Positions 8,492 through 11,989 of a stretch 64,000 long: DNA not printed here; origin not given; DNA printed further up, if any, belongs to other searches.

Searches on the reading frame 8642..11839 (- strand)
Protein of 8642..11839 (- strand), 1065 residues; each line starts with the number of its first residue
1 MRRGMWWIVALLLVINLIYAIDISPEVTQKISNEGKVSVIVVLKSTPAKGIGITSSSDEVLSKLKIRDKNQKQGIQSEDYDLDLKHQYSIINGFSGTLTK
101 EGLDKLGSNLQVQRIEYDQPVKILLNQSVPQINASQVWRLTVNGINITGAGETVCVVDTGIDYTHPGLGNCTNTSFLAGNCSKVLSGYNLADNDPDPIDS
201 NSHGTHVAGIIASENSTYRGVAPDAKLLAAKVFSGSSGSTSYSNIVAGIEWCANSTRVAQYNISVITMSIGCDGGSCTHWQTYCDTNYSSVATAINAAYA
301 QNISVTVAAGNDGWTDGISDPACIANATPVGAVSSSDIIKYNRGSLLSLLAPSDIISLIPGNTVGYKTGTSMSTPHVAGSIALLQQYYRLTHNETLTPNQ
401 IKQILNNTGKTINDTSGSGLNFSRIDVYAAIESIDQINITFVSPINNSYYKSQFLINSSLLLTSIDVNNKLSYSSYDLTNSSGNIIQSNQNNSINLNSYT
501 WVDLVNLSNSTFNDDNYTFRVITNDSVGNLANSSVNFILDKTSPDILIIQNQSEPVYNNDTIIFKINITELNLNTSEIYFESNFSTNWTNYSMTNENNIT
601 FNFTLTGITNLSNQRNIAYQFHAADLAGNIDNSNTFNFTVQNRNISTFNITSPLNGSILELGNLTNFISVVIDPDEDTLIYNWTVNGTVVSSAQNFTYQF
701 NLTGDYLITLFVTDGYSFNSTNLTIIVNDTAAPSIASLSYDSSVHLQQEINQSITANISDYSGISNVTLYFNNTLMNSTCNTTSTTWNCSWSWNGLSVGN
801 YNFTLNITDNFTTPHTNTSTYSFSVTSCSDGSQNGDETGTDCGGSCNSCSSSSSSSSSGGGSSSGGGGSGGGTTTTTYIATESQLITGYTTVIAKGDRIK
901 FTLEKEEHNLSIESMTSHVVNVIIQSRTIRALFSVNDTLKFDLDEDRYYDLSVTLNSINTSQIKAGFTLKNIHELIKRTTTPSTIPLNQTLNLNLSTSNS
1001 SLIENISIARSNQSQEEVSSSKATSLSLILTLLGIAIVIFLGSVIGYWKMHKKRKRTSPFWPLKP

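Call 111: search_protein_families(library=pfam, proteins=[window:8642-11839:-], max_evalue=0.00001)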
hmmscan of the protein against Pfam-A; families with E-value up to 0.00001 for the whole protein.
window:8642-11839:- (1065 aa): 2 families
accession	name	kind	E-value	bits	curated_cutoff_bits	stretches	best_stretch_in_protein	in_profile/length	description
PF00082.27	Peptidase_S8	-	1.1e-39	136.9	21.8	1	149-409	1-273/288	Subtilase family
PF17957.7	Big_7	-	4.4e-06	27.7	24.1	1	751-804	19-69/70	Bacterial Ig domain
